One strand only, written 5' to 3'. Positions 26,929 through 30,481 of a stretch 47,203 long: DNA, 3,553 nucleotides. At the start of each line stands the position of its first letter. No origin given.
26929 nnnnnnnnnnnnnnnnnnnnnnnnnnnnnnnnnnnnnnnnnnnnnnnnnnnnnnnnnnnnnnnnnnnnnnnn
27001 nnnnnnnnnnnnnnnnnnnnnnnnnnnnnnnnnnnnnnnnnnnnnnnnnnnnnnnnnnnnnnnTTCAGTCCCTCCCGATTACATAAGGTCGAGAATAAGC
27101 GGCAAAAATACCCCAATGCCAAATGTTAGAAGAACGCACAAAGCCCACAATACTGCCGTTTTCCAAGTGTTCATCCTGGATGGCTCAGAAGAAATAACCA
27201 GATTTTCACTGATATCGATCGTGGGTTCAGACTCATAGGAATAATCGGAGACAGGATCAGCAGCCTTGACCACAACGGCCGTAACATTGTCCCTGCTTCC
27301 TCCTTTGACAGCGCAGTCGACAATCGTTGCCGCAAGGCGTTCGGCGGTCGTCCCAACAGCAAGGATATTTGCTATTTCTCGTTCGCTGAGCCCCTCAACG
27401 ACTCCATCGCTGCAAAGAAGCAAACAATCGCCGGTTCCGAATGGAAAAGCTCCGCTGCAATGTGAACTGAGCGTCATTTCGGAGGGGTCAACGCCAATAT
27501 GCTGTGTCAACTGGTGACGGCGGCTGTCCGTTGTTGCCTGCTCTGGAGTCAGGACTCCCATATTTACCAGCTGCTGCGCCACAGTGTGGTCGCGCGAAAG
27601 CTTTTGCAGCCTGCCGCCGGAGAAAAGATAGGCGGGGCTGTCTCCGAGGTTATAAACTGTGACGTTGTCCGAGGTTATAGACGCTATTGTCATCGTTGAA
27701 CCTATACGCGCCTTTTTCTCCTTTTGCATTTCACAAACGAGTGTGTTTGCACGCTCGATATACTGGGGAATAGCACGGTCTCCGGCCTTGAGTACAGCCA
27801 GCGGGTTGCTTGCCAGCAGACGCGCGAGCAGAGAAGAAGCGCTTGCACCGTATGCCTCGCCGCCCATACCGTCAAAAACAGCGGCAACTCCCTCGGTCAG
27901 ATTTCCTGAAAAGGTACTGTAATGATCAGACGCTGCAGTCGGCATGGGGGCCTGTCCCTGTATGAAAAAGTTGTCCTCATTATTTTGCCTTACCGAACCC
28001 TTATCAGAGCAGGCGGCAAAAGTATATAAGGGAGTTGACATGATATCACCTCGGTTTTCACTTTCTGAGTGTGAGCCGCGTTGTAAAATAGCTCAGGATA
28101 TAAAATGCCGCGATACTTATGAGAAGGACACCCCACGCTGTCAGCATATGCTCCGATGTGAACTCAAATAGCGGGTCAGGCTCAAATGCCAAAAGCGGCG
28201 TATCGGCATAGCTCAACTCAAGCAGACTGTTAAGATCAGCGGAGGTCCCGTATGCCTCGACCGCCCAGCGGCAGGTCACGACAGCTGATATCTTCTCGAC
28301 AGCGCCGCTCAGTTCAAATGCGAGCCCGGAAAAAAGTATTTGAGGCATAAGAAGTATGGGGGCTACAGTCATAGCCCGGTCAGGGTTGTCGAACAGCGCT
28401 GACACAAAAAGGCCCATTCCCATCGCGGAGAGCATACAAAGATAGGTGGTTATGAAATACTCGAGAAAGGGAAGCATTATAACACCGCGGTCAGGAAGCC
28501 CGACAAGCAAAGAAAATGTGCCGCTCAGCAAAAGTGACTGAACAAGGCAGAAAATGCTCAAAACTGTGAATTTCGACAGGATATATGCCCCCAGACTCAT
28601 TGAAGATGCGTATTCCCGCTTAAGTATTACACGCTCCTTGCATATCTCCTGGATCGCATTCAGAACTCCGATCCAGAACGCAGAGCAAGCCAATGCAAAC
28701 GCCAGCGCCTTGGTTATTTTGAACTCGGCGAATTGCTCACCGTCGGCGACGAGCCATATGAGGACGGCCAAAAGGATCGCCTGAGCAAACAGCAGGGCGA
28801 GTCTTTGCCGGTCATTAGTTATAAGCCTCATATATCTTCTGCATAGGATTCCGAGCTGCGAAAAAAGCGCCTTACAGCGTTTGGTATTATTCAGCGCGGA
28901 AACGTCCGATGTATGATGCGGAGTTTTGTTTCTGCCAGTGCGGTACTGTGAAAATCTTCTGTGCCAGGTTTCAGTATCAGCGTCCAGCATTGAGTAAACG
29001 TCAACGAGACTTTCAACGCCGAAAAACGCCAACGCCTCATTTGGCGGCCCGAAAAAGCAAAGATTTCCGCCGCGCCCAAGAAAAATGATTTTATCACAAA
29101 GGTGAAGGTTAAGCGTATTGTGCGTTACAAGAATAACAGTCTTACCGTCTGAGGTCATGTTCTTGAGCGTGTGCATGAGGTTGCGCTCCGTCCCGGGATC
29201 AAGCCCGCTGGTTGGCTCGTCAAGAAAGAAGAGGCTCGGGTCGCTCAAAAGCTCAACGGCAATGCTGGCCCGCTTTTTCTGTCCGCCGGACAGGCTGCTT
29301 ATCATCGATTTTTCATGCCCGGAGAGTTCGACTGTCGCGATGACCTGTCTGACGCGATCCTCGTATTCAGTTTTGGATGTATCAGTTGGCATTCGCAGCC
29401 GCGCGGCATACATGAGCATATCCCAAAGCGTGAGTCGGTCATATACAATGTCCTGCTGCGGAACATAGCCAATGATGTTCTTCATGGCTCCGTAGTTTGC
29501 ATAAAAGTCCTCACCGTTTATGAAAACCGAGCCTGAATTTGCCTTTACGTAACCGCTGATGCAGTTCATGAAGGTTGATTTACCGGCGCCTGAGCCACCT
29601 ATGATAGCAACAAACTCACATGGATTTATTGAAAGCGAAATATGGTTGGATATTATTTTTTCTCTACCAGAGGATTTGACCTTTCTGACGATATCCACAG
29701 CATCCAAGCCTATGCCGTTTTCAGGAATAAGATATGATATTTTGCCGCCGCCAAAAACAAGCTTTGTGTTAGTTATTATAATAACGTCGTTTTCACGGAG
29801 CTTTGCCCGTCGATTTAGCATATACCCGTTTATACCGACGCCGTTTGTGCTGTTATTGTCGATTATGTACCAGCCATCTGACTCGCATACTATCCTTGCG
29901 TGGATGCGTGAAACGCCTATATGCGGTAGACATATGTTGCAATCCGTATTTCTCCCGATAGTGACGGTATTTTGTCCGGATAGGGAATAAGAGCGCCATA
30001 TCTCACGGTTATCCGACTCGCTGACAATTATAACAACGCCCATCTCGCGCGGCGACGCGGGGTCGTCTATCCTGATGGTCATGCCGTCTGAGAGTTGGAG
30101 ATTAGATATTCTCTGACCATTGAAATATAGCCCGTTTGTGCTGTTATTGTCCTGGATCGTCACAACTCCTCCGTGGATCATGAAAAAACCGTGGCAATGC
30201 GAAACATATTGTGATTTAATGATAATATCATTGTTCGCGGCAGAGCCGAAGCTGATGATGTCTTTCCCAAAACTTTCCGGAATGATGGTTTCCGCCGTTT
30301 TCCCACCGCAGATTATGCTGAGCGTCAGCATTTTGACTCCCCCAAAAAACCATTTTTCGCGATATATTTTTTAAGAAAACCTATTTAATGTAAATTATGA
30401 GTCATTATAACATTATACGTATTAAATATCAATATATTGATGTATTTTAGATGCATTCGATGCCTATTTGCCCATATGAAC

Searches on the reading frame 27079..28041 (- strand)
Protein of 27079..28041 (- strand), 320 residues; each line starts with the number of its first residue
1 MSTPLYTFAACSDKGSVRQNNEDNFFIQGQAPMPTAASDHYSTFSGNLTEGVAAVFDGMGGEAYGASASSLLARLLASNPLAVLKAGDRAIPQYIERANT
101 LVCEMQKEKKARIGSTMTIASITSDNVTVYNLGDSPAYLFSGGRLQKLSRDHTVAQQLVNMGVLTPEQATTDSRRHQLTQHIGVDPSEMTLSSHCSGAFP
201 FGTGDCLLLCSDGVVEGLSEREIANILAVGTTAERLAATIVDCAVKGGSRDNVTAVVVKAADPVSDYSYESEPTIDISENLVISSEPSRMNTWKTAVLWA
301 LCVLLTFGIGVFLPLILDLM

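Call 3: search_protein_families(library=pfam, proteins=[window:27079-28041:-], max_evalue=0.1)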
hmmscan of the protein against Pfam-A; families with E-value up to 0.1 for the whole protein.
window:27079-28041:- (320 aa): 3 families
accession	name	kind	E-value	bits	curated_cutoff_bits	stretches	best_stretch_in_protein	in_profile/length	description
PF00481.26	PP2C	-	4.6e-14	53.1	20.3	1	40-156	28-144/255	Protein phosphatase 2C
PF13672.11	PP2C_2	-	9.1e-08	32.3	24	1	51-222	25-182/209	Protein phosphatase 2C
PF07228.17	SpoIIE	-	1.9e-07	31.6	25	1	170-259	93-190/192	Stage II sporulation protein E (SpoIIE)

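Call 80: search_protein_families(library=padloc, proteins=[window:27079-28041:-], max_evalue=0.001)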
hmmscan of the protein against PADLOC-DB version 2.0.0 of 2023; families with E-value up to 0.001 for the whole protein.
window:27079-28041:- (320 aa): 0 families

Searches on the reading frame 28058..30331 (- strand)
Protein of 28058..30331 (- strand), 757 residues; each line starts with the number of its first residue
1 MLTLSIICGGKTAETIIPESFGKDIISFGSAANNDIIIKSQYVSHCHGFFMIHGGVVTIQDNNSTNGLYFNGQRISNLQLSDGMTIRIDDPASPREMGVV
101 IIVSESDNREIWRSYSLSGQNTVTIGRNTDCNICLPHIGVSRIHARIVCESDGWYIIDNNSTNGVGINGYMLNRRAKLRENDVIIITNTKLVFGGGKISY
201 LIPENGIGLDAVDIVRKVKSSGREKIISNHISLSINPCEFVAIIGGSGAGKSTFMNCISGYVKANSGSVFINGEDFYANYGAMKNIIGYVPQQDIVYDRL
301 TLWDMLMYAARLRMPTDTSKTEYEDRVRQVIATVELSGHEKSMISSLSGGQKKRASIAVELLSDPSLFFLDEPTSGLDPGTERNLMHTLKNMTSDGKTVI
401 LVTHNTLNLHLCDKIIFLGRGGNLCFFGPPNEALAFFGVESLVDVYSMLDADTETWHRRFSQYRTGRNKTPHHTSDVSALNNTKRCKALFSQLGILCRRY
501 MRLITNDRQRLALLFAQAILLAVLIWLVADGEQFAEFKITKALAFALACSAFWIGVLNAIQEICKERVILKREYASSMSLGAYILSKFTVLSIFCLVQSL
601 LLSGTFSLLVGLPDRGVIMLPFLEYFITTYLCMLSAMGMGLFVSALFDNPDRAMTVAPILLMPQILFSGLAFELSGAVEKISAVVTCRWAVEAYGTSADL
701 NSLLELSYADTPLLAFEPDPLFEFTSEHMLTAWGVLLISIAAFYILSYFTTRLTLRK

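Call 3: search_protein_families(library=pfam, proteins=[window:28058-30331:-], max_evalue=0.1)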
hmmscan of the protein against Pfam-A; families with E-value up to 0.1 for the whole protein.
window:28058-30331:- (757 aa): 13 families
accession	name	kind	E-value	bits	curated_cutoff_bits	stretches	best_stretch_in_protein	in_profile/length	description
PF00498.31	FHA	-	3.9e-32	110.9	20.7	2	123-186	1-66/67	FHA domain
PF00005.33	ABC_tran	-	3.6e-29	102.5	25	1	229-375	2-137/137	ABC transporter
PF01061.29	ABC2_membrane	-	4.4e-19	69.3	26.9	1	492-674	2-183/211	ABC-2 type transporter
PF16697.10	Yop-YscD_cpl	-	2.2e-18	66.8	33.2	2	119-193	15-90/94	Inner membrane component of T3SS, cytoplasmic domain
PF13304.12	AAA_21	-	1.1e-12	49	27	1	345-407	236-301/304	AAA domain, putative AbiEii toxin, Type IV TA system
PF12698.13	ABC2_membrane_3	-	1.1e-09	38.3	31.6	1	541-748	162-346/347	ABC-2 family transporter protein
PF02463.25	SMC_N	-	6.6e-06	26.2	40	1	234-416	21-209/220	RecF/RecN/SMC N terminal domain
PF19055.6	ABC2_membrane_7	-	0.0026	17.2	22.7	1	554-694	220-352/410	ABC-2 type transporter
PF03193.22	RsgA_GTPase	-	0.018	15.3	30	1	231-267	100-135/174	RsgA GTPase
PF13555.12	AAA_29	-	0.018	15.2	27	1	235-258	19-42/61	P-loop containing region of AAA domain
PF01935.23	DUF87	-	0.022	15.3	23.2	1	241-339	26-126/220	Helicase HerA, central domain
PF01926.29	MMR_HSR1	-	0.027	15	21.9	1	241-265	2-25/113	50S ribosome-binding GTPase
PF23546.1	Zn_ribbon_TOP3B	-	0.04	14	27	1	497-511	12-26/40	DNA topoisomerase 3-beta zinc ribbon domain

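Call 80: search_protein_families(library=padloc, proteins=[window:28058-30331:-], max_evalue=0.001)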
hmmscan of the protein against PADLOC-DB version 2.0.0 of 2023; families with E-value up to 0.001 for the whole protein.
window:28058-30331:- (757 aa): 6 families
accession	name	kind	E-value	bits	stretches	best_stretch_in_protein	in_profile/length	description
PDLC04135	mad3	-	1e-32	112.2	2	328-422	245-341/374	mads_3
PDLC02980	AriA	-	8.4e-13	46.9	1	345-407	236-301/304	-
PDLC04140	mad8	-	6.5e-12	43.6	1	229-406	18-234/314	mads_8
PDLC04164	AriA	-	0.00018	19.2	0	242-297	31-83/253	-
PDLC04213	HEC-02A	-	0.00024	18.8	1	344-406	207-273/337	-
PDLC02335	AbiLi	-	0.00045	17.4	0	240-410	78-242/326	AbiLi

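Call 81: search_solved_structures(query=window:28058-30331:-, max_evalue=1e-8)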
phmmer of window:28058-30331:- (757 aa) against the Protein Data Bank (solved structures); distinct sequences matched with E-value up to 1e-8: 534 (the best 60 are shown).
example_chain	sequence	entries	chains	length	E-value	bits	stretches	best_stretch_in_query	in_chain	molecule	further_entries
7w01_A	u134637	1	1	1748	9.2e-49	169.5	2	228-438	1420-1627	Phospholipid-transporting ATPase ABCA3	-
7w02_A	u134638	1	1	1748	5.6e-48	166.9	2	228-438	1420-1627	Phospholipid-transporting ATPase ABCA3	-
8edw_A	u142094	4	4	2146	1e-47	166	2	230-430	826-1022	Phospholipid-transporting ATPase ABCA7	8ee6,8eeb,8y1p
8eop_A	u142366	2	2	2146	7e-47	163.3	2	230-430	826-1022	Phospholipid-transporting ATPase ABCA7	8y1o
7lkp_A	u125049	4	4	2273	1e-46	162.7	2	220-430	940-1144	Retinal-specific phospholipid-transporting ATPase ABCA4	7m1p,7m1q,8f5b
7e7i_A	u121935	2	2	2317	1.1e-46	162.6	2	220-430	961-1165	Retinal-specific phospholipid-transporting ATPase ABCA4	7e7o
7lkz_A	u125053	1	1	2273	6.9e-46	160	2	220-430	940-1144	Retinal-specific phospholipid-transporting ATPase ABCA4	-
7e7q_A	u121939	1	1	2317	7.3e-46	159.9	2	220-430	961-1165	Retinal-specific phospholipid-transporting ATPase ABCA4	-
7tdt_A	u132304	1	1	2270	1.1e-44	156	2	218-428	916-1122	Phospholipid-transporting ATPase ABCA1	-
7tby_A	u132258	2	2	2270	1.1e-44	156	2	218-428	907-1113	ATP-binding cassette, sub-family A (ABC1), member 1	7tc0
7tbz_A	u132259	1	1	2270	1.1e-44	156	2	218-428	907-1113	ATP-binding cassette, sub-family A (ABC1), member 1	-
5xjy_A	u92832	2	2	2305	1.2e-44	155.9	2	218-428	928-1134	ATP-binding cassette sub-family A member 1 | Phospholipid-transporting ATPase ABCA1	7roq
7tbw_A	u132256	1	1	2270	7.4e-44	153.3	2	218-428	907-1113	ATP-binding cassette, sub-family A (ABC1), member 1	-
9iuk_A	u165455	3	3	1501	1.1e-42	149.4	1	184-432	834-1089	Pleiotropic ABC efflux transporter of multiple drugs CDR1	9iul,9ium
9s2c_A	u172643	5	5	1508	1.5e-36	129.1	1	225-431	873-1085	Pleiotropic ABC efflux transporter of multiple drugs CDR1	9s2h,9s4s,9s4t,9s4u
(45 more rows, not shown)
